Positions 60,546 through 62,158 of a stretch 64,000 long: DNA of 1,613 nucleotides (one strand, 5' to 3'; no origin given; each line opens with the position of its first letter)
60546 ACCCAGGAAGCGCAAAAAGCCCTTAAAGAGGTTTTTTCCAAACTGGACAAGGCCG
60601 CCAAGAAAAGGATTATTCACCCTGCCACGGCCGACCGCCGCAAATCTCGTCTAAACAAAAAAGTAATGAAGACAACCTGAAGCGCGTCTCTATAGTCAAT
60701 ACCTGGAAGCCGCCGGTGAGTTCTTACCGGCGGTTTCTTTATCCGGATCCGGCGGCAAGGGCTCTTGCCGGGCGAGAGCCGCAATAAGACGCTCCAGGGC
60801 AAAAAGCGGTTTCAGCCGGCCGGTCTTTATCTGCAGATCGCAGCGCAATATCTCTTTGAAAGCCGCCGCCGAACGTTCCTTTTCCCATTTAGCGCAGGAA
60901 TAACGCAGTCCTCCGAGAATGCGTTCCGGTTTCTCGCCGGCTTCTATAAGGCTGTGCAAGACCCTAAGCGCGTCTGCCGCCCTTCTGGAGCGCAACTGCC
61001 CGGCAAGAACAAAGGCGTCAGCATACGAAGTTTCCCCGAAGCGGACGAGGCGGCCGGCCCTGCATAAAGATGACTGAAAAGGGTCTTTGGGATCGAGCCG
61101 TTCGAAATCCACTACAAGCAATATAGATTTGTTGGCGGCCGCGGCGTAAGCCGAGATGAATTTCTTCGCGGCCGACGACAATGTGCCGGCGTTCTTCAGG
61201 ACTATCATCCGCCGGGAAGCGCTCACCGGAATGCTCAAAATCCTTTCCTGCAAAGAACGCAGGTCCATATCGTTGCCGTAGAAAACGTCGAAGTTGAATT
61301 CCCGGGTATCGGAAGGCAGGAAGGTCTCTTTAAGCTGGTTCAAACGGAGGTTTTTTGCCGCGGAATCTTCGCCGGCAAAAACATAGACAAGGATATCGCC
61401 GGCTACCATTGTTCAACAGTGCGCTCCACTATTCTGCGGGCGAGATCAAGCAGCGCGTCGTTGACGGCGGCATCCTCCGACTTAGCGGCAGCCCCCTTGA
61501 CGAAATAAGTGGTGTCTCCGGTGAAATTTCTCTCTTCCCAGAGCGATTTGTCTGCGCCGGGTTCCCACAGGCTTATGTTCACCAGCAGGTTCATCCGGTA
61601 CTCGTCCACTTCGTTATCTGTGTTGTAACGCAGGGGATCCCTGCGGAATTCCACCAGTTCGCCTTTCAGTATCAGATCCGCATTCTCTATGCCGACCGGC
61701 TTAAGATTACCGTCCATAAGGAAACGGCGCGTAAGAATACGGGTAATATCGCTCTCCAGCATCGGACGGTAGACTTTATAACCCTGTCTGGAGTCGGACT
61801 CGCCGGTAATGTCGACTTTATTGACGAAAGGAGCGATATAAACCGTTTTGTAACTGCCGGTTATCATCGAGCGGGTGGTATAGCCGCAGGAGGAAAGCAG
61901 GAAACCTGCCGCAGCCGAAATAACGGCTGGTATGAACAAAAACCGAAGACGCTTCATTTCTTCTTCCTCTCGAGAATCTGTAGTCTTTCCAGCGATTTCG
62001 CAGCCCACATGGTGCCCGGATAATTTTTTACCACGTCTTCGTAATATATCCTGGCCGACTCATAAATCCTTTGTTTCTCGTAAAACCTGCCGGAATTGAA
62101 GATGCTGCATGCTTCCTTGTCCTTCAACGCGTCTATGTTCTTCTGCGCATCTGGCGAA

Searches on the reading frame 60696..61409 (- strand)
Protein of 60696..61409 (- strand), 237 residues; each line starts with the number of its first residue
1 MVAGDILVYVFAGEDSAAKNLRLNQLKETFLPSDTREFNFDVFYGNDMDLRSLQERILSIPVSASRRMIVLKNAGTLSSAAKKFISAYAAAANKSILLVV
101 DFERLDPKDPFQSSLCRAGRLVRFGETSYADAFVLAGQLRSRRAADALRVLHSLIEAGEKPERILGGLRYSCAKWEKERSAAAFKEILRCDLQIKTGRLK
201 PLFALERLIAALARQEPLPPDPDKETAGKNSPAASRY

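Call 50: search_protein_families(library=pfam, proteins=[window:60696-61409:-], max_evalue=0.00001)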
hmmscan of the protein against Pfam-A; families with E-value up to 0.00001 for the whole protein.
window:60696-61409:- (237 aa): 2 families
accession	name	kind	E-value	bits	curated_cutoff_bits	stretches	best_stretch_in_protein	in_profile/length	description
PF06144.19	DNA_pol3_delta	-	2.1e-06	28.2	21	1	9-100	1-98/124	DNA polymerase III, delta subunit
PF21694.2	DNA_pol3_delta_C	-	2.8e-06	27.8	27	0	173-210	82-119/121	DNA polymerase III delta subunit, C-terminal domain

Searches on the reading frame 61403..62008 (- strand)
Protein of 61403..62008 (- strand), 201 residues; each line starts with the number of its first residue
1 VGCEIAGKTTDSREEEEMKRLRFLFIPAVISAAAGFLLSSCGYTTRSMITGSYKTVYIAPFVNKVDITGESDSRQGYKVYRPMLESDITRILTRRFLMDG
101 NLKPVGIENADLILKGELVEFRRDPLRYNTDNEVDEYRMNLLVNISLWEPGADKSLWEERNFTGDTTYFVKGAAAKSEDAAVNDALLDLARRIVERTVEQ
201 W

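Call 50: search_protein_families(library=pfam, proteins=[window:61403-62008:-], max_evalue=0.00001)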
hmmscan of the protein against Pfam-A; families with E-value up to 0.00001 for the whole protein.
window:61403-62008:- (201 aa): 1 family
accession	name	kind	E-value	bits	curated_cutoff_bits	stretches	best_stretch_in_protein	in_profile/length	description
PF04390.17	LptE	-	8.3e-14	52.7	23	1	53-196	1-117/118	Lipopolysaccharide-assembly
